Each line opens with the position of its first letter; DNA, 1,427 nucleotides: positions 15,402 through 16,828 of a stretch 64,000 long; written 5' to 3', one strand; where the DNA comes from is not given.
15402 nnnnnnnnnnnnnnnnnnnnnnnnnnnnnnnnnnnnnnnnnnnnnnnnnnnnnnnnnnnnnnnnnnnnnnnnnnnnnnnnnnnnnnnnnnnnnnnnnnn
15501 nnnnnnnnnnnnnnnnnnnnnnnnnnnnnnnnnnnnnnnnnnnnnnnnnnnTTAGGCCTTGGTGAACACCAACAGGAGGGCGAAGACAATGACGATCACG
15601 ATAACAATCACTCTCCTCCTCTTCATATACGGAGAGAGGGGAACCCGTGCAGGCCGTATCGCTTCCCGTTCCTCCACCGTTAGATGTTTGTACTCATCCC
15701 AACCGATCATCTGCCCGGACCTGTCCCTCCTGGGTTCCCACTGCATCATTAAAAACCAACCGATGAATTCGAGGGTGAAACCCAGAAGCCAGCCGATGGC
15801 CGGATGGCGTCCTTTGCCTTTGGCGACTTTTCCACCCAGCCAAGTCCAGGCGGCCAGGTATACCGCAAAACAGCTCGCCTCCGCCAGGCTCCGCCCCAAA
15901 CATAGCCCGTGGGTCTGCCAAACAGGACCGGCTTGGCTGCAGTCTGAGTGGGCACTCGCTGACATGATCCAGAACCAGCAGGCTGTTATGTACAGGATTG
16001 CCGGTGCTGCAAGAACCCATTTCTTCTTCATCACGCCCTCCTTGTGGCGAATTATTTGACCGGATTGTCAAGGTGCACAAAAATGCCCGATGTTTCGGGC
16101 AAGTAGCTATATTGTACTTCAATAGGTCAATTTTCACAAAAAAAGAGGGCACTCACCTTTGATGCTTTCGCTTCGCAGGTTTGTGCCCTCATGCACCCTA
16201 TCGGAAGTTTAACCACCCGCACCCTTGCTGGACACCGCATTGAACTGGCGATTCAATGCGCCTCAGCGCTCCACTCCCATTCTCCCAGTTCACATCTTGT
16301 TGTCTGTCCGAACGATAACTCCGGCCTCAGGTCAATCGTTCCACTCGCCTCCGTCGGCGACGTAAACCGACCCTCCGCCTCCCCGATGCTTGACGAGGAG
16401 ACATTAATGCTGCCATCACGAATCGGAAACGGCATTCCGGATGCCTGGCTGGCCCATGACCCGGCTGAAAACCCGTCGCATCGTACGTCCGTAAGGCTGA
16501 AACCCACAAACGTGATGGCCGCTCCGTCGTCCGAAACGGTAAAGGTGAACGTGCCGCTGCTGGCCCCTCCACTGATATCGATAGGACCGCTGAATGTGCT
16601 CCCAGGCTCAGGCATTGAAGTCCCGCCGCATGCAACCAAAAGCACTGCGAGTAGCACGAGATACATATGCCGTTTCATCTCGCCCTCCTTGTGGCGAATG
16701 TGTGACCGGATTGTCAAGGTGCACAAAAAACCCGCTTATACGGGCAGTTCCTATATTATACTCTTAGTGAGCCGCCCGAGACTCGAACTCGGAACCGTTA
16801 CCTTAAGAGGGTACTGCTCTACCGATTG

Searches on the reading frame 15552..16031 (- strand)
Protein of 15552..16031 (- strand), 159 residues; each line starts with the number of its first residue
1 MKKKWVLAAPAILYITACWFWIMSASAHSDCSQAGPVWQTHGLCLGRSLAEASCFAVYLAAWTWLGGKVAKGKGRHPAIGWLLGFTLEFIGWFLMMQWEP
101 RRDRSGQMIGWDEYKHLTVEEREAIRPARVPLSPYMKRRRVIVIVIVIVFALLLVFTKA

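Call 10: search_protein_families(library=pfam, proteins=[window:15552-16031:-], max_evalue=0.01)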
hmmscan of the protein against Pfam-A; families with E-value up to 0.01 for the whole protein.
window:15552-16031:- (159 aa): 0 families

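Call 13: find_encoding_contigs(protein=window:15552-16031:-, flank=6000, max_places=8)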
Protein window:15552-16031:- (159 aa): 1 contig read that carries it; 1 place shown.
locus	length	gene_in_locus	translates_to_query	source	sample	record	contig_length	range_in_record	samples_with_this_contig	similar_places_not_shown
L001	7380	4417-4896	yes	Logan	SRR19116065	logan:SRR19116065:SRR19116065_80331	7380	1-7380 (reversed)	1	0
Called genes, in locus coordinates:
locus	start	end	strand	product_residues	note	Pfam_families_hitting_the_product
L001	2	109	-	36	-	?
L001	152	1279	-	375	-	PF03193:RsgA_GTPase (faint), PF01926:MMR_HSR1, PF02421:FeoB_N, PF16897:MMR_HSR1_Xtn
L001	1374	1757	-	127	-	-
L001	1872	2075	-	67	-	-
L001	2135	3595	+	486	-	-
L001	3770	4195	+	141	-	-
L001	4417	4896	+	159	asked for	-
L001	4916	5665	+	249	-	-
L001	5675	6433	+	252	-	PF13489:Methyltransf_23, PF05175:MTS (faint), PF13847:Methyltransf_31, PF08241:Methyltransf_11, PF08242:Methyltransf_12, PF13649:Methyltransf_25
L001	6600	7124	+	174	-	-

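Call 15: find_homologous_proteins(query=window:15552-16031:-, max_evalue=0.01)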
Query window:15552-16031:- (159 aa): 20 proteins with E <= 0.01 among 352 candidates.
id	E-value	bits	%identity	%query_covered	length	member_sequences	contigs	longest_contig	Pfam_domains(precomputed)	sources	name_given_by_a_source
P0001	5.2e-104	363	100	100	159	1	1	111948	-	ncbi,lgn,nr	ncbi:hypothetical protein MUP46_00230 [Patescibacteria group bacterium]|nr:hypothetical protein [Pat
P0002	5.1e-76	272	77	98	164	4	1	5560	-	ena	-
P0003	2.2e-66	241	69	88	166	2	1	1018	-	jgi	jgi:hypothetical protein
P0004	3.9e-61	224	66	99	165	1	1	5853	-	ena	-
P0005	9.5e-58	213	73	87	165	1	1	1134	-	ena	-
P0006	1.7e-55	206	62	98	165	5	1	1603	-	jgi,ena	-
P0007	8.1e-53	197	68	87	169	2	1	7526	-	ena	-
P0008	2.8e-52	195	58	88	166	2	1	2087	-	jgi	jgi:hypothetical protein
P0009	1.5e-51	193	58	97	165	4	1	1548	-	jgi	-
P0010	9.0e-50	187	63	86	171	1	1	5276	-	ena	-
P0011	1.3e-49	186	58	88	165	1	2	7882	-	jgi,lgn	jgi:hypothetical protein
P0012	6.4e-49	184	59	87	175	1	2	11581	-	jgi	jgi:hypothetical protein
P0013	9.3e-45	171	69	60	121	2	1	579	-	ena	-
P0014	2.5e-44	169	51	97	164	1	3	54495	-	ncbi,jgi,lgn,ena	-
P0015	1.1e-41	161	52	97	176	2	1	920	-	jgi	jgi:hypothetical protein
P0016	2.2e-41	160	49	91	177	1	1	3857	-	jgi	jgi:hypothetical protein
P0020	4.9e-27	113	55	63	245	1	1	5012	-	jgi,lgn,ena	-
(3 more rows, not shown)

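Call 17: find_encoding_contigs(protein=P0002, flank=4000, max_places=3)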
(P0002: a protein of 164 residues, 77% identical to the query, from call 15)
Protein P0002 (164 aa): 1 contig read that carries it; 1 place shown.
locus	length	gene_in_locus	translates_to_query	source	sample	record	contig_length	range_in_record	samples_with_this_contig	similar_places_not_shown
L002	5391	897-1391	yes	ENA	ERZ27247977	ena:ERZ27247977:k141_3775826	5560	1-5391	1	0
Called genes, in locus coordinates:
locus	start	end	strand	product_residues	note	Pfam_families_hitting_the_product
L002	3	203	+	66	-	?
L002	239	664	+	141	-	-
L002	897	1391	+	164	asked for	-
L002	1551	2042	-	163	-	-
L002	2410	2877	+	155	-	PF03449:GreA_GreB_N, PF01272:GreA_GreB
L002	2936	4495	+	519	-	PF01921:tRNA-synt_1f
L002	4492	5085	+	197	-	PF01966:HD (weak)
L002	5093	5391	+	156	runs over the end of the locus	?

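Call 18: find_encoding_contigs(protein=P0014, flank=4000, max_places=3)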
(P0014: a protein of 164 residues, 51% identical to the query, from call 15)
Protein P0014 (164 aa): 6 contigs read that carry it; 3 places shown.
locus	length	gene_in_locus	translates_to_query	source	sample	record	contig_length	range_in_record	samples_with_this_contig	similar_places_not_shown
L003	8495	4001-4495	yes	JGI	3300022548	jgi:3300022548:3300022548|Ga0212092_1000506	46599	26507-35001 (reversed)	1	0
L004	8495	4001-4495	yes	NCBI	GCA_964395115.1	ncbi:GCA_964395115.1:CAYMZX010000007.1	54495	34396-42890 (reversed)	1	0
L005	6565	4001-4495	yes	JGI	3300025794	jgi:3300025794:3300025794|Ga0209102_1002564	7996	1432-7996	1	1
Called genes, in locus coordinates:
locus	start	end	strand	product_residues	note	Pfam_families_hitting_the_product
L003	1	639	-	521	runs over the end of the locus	PF01921:tRNA-synt_1f, PF19269:Anticodon_2 (weak)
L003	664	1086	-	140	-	PF03449:GreA_GreB_N, PF01272:GreA_GreB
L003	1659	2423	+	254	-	PF01522:Polysacc_deac_1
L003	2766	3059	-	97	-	-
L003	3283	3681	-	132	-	-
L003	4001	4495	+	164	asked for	-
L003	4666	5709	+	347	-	PF03816:LytR_cpsA_psr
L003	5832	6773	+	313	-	PF02540:NAD_synthase, PF01171:ATP_bind_3, PF02568:ThiI (weak), PF06508:QueC (faint), PF00958:GMP_synt_C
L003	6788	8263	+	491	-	PF00478:IMPDH, PF03060:NMO (faint), PF00571:CBS (faint), PF05690:ThiG (faint), PF01070:FMN_dh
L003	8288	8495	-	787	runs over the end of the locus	PF02190:LON_substr_bdg, PF07728:AAA_5, PF00004:AAA, PF22667:Lon_lid, PF05362:Lon_C, PF13541:ChlI (weak)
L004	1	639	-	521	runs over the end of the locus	PF01921:tRNA-synt_1f, PF19269:Anticodon_2 (weak)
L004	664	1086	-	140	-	PF03449:GreA_GreB_N, PF01272:GreA_GreB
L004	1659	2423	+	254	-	PF01522:Polysacc_deac_1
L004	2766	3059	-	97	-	-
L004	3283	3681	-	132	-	-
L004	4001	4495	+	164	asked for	-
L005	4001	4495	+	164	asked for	-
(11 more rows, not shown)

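Call 25: find_related_loci(query=A2, collection=genome_contigs, flank=3000)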
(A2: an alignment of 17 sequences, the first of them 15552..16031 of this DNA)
Query A2 (159 aa) in genome_contigs; peptide patterns used: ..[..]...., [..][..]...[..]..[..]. (x = any residue, [..] = any of these).
37 stretches matched a pattern; 6 encode a relative of the query (tblastn E <= 1e-3); 6 distinct loci.
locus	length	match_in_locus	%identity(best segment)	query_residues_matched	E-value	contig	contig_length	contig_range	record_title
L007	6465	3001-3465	55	1-156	4e-55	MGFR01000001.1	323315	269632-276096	MAG: Candidatus Woesebacteria bacterium RBG_13_46_13 RBG_13_scaffold_102, whole genome shotgun sequence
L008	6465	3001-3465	53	1-156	5e-52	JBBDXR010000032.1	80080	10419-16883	MAG: Anaerolineales bacterium isolate LejiaD_59_59 Lejia_D_611_length_80080_cov_36, whole genome shotgun sequence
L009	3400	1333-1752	58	1-140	6e-52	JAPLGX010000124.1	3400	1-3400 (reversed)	MAG: Chloroflexota bacterium isolate LacPavin_0920_SED5_MAG_65_9 LacPavin_0920_SED5_scaffold_3360591, whole genome shotg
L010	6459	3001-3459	51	1-154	5e-49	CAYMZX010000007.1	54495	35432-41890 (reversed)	MAG TPA_asm: uncultured Gammaproteobacteria bacterium isolate SRP231805_co4_134 genome assembly, contig: k141_340205, wh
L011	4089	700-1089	48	25-157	1e-45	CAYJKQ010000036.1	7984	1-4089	MAG TPA_asm: uncultured Anaerolineaceae bacterium isolate ERP124720_co1_146 genome assembly, contig: NODE_10178_length_7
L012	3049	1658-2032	49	26-154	2e-43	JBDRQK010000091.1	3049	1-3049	MAG: Chloroflexota bacterium isolate MEGAHIT-group-2.40 k141_200979, whole genome shotgun sequence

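Call 34: find_encoding_contigs(protein=P0004, flank=2500, max_places=3)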
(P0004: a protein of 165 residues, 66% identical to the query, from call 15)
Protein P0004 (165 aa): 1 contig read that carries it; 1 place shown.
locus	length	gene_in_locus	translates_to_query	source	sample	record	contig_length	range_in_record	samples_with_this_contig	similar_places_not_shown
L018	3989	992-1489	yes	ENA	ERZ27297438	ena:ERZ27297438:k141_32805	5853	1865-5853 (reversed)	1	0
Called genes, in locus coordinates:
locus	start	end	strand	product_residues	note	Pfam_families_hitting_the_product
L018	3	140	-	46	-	?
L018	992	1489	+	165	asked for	-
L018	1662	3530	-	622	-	-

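Call 35: find_encoding_contigs(protein=P0011, flank=2500, max_places=3)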
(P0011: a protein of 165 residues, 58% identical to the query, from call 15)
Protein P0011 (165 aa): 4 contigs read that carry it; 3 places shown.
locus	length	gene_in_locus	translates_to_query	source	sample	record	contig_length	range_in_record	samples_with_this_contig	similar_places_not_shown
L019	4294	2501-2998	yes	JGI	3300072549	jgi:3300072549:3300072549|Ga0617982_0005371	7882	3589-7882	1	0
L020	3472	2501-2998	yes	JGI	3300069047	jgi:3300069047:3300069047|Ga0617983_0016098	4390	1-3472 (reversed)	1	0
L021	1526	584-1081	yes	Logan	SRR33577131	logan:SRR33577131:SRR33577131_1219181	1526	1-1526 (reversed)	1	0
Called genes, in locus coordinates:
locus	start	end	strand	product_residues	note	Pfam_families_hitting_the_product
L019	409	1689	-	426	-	-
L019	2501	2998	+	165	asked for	-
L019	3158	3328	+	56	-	-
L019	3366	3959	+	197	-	PF11667:DUF3267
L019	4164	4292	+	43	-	?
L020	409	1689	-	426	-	-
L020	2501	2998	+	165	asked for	-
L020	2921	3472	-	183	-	?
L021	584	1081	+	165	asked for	-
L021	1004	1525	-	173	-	?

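Call 36: find_encoding_contigs(protein=P0012, flank=2500, max_places=3)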
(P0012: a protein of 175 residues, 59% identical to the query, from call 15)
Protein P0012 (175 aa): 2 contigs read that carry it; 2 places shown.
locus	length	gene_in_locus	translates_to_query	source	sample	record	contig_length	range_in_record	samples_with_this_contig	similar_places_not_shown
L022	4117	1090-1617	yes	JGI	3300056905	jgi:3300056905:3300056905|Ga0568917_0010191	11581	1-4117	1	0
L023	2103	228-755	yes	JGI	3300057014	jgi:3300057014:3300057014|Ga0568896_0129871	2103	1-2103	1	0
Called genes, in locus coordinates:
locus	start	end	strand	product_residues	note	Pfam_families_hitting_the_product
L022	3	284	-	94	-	?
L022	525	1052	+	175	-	-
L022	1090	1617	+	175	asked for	-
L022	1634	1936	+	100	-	-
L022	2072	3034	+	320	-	PF01073:3Beta_HSD, PF01370:Epimerase, PF02719:Polysacc_synt_2 (faint), PF05368:NmrA (faint), PF07993:NAD_binding_4 (faint), PF13460:NAD_binding_10 (weak), PF16363:GDP_Man_Dehyd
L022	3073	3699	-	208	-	-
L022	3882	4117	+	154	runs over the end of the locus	PF03449:GreA_GreB_N, PF01272:GreA_GreB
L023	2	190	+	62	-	?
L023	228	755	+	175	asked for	-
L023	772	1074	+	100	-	-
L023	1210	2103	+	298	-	?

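Call 37: find_encoding_contigs(protein=P0007, flank=2500, max_places=3)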
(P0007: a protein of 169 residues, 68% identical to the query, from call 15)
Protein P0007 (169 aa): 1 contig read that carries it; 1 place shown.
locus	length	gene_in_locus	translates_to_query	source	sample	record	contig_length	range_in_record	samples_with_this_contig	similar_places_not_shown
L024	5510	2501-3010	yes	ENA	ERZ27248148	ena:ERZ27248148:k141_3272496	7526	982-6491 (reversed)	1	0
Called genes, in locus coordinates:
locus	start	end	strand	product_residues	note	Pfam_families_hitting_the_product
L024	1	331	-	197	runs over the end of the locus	-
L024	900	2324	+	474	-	-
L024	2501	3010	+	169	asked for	-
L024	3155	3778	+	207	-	-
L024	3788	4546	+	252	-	PF13489:Methyltransf_23, PF05175:MTS (faint), PF05891:Methyltransf_PK (faint), PF13847:Methyltransf_31, PF08241:Methyltransf_11, PF08242:Methyltransf_12, PF13649:Methyltransf_25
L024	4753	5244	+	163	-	-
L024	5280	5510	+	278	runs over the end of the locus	PF00753:Lactamase_B, PF23023:Anti-Pycsar_Apyc1 (faint), PF12706:Lactamase_B_2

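Call 51: search_protein_families(library=pfam, proteins=[window:15555-16031:-], max_evalue=1)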
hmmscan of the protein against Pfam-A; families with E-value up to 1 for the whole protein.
seq(159 aa): 2 families
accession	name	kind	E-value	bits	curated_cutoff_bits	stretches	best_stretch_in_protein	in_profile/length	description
PF13936.12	HTH_38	-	0.049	13.8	27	1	114-126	2-14/44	Helix-turn-helix domain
PF11943.13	DUF3460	-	0.058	14.1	25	1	102-136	23-55/58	Protein of unknown function (DUF3460)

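Call 52: search_protein_families(library=phrogs, proteins=[window:15555-16031:-], max_evalue=0.1)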
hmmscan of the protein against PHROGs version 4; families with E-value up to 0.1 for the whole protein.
seq(159 aa): 0 families

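Call 53: search_protein_families(library=padloc, proteins=[window:15555-16031:-], max_evalue=0.1)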
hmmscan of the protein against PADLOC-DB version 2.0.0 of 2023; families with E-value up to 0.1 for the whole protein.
seq(159 aa): 0 families

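Call 71: search_dna_similar(query=window:15552-16031:-, collection=plasmids, mode=protein, max_evalue=0.001, max_rows=8)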
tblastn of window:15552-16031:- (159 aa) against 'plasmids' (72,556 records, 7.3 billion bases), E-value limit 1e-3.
No match.

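Call 72: search_dna_similar(query=window:15552-16031:-, collection=phages, mode=protein, max_evalue=0.001, max_rows=8)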
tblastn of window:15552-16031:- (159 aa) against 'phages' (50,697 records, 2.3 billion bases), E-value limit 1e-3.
No match.

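Call 76: predict_structure(alignment_id=A2)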
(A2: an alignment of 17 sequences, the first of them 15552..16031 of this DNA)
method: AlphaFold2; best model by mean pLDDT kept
length: 159 residues; sequences in the alignment: 17
mean_pLDDT: 78.2   pTM: 0.54
mean pLDDT of the five models: 78.2, 69.7, 69.2, 68.9, 68.4
residues with pLDDT >= 90: 12; 70-90: 118; 50-70: 27; < 50: 2
segments of 3 or more residues with pLDDT < 50: none
pLDDT, mean of each block of 10 residues (from residue 1): 67 78 68 65 77 82 87 91 85 70 73 84 78 85 89 72
secondary structure, 60 per line:
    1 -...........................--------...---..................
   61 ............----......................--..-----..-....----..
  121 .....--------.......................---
elements in order: H2-28 H43-72 H77-98 H111-114 H119-125 H134-156

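Call 82: find_encoding_contigs(protein=P0010, flank=3500, max_places=2)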
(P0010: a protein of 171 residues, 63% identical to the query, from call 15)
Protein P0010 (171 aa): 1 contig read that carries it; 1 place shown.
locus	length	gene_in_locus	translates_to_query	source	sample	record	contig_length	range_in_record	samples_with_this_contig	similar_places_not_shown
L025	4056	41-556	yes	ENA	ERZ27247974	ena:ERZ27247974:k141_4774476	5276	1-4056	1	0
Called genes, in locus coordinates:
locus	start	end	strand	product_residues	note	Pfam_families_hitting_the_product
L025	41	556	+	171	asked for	-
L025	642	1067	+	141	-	-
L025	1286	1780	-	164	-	-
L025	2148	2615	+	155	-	PF03449:GreA_GreB_N, PF01272:GreA_GreB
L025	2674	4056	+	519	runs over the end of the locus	PF01921:tRNA-synt_1f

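Call 83: find_encoding_contigs(protein=P0016, flank=3500, max_places=2)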
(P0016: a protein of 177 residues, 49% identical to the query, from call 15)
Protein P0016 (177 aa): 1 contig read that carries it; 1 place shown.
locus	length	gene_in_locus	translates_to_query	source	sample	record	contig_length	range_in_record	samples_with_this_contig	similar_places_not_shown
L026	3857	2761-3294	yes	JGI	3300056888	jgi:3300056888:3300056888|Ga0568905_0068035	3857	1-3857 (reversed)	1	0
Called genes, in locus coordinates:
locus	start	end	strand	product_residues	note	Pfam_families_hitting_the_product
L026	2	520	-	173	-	?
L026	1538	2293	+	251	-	-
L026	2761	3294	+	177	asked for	-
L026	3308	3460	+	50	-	-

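Call 84: find_encoding_contigs(protein=P0020, flank=3500, max_places=2)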
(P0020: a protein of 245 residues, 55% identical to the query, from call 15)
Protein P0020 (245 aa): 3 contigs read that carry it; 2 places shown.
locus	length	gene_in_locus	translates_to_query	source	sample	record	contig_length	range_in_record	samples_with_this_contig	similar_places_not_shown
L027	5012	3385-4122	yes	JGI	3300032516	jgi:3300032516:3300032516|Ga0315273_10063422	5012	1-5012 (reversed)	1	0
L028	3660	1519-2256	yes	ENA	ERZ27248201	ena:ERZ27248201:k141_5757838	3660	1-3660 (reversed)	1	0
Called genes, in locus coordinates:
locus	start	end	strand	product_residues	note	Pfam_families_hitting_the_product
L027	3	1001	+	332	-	?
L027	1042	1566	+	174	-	-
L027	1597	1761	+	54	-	-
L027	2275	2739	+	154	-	-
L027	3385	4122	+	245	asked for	-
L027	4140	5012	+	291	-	?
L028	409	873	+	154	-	-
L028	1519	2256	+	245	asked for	-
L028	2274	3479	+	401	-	-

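Call 87: fold_search(model_id=the predicted structure, library=pdb)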
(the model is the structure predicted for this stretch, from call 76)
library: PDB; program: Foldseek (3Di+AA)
matches with E <= 10: 57; with E <= 0.001: 0
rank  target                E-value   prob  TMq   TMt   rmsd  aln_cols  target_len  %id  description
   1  6mit_G                1.3e+00  0.23  0.24  0.12   4.8        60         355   17  LptBFGC from Enterobacter cloacae (released 2019-03-27)
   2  5n8y_N                2.3e+00  0.12  0.24  0.32  11.0        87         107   10  KaiCBA circadian clock backbone model based on a Cryo-EM density (released 2017-03-29)
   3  7arc_V                2.3e+00  0.07  0.20  0.23  11.9       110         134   10  Cryo-EM structure of Polytomella Complex-I (peripheral arm) (released 2021-12-08)
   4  5bz2                  2.4e+00  0.15  0.18  0.08  10.3        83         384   13  CRYSTAL STRUCTURE OF THE SODIUM PROTON ANTIPORTER NAPA IN INWARD-FACING CONFORMATION (released 2016-01-20)
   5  6o6p_A                2.8e+00  0.11  0.31  0.27  14.4       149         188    9  Structure of the regulator FasR from Mycobacterium tuberculosis in complex with DNA (released 2020-03-11)
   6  6s3r_B                3.0e+00  0.09  0.22  0.18  10.7        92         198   14  Structure of the FliPQR complex from the flagellar type 3 secretion system of Pseudomonas savastanoi. (released 2020-03-25)
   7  6wlw_T                3.1e+00  0.03  0.13  0.22  11.9        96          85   17  The Vo region of human V-ATPase in state 1 (focused refinement) (released 2020-11-11)
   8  6mjp_G                3.4e+00  0.15  0.21  0.11   3.9        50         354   12  LptB(E163Q)FGC from Vibrio cholerae (released 2019-03-27)
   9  9jxl                  3.8e+00  0.09  0.29  0.10  10.0       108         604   14  Cryo-EM structure of human XPR1 in an open state at the intracellular gate and a closed state at the extracellular gate, (released 2025-08-27)
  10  6s8g_G                4.1e+00  0.06  0.22  0.16   5.2        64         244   20  Cryo-EM structure of LptB2FGC in complex with AMP-PNP (released 2019-09-25)
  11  7nvr_k                4.4e+00  0.04  0.17  0.20  14.8        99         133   12  Human Mediator with RNA Polymerase II Pre-initiation complex (released 2021-05-05)
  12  3f31_B                4.4e+00  0.03  0.16  0.17  10.0       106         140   13  Crystal Structure of the N-terminal region of AlphaII-spectrin Tetramerization Domain (released 2009-10-13)
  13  3hgw_B                4.7e+00  0.10  0.20  0.38   9.3        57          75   24  Apo Structure of Pseudomonas aeruginosa Isochorismate-Pyruvate Lyase I87T mutant (released 2009-06-30)
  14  2h9c_A                4.7e+00  0.09  0.19  0.31   9.4        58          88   19  Native Crystal Structure of the Isochorismate-Pyruvate Lyase from Pseudomonas aeruginosa (released 2006-08-15)
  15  6jx2_C                4.7e+00  0.08  0.21  0.11  14.1        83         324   13  Crystal structure of Ketol-acid reductoisomerase from Corynebacterium glutamicum (released 2019-08-07)
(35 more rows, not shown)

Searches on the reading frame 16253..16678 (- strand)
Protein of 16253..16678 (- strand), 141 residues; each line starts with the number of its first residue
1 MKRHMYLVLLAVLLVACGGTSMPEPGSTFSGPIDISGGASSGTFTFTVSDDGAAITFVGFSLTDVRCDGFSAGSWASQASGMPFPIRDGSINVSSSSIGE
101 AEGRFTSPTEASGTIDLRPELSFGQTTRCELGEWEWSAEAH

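Call 10: search_protein_families(library=pfam, proteins=[window:16253-16678:-], max_evalue=0.01)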
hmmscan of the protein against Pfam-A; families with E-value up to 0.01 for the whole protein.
window:16253-16678:- (141 aa): 0 families

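Call 14: find_encoding_contigs(protein=window:16253-16678:-, flank=6000, max_places=8)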
Protein window:16253-16678:- (141 aa): 1 contig read that carries it; 1 place shown.
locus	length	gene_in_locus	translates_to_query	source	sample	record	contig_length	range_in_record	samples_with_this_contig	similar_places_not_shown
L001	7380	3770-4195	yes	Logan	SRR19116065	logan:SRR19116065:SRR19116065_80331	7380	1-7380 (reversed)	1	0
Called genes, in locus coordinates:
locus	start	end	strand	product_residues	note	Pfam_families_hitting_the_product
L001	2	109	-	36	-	?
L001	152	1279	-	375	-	PF03193:RsgA_GTPase (faint), PF01926:MMR_HSR1, PF02421:FeoB_N, PF16897:MMR_HSR1_Xtn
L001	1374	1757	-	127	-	-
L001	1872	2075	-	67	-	-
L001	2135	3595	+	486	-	-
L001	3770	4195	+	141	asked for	-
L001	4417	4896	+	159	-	-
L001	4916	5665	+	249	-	-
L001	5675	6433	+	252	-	PF13489:Methyltransf_23, PF05175:MTS (faint), PF13847:Methyltransf_31, PF08241:Methyltransf_11, PF08242:Methyltransf_12, PF13649:Methyltransf_25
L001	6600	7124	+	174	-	-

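Call 16: find_homologous_proteins(query=window:16253-16678:-, max_evalue=0.01)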
Query window:16253-16678:- (141 aa): 5 proteins with E <= 0.01 among 61 candidates.
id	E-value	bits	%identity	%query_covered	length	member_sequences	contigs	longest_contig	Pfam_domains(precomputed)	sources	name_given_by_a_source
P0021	3.0e-87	308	100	100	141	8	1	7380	-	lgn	-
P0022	3.1e-33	133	53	88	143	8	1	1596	-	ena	-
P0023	1.9e-28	117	51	94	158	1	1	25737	-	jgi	-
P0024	2.1e-26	110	52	87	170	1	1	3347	-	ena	-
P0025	1.1e-22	98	48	84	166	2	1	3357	-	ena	-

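Call 19: find_encoding_contigs(protein=P0023, flank=4000, max_places=3)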
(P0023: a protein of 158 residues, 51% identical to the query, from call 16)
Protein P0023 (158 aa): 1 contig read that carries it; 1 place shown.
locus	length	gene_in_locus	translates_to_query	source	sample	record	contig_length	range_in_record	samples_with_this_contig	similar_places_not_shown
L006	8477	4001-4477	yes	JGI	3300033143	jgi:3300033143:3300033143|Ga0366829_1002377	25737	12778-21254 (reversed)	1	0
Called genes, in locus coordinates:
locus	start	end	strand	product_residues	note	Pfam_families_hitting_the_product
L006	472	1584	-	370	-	PF02746:MR_MLE_N, PF13378:MR_MLE_C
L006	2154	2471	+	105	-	PF02901:PFL-like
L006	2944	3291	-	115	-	-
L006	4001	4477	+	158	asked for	-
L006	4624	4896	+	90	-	-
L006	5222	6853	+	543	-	PF00370:FGGY_N, PF02782:FGGY_C (faint)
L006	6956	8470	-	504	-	PF00251:Glyco_hydro_32N, PF08244:Glyco_hydro_32C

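Call 51: search_protein_families(library=pfam, proteins=[window:16256-16678:-], max_evalue=1)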
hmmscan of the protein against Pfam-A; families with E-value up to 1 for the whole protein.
seq(141 aa): 0 families

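Call 52: search_protein_families(library=phrogs, proteins=[window:16256-16678:-], max_evalue=0.1)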
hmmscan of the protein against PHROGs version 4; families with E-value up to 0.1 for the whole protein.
seq(141 aa): 0 families

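Call 53: search_protein_families(library=padloc, proteins=[window:16256-16678:-], max_evalue=0.1)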
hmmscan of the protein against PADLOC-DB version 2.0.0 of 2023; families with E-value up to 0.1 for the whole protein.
seq(141 aa): 0 families

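Call 79: predict_structure(alignment_id=A4)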
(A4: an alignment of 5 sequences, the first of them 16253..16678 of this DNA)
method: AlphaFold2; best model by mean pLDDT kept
length: 141 residues; sequences in the alignment: 5
mean_pLDDT: 83.4   pTM: 0.74
mean pLDDT of the five models: 83.4, 83.0, 82.8, 81.0, 78.6
residues with pLDDT >= 90: 69; 70-90: 49; 50-70: 14; < 50: 9
segments of 3 or more residues with pLDDT < 50: 1-4, 14-17
pLDDT, mean of each block of 10 residues (from residue 1): 49 51 94 91 95 93 85 77 87 86 95 91 77 95 88
secondary structure, 60 per line:
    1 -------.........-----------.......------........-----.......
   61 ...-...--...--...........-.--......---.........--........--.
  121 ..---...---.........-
elements in order: H8-16 E28-34 E41-48 E54-63 E65-67 E70-72 E75-85 E90-95 E99-107 E110-117 E120-122 E126-128 E132-140
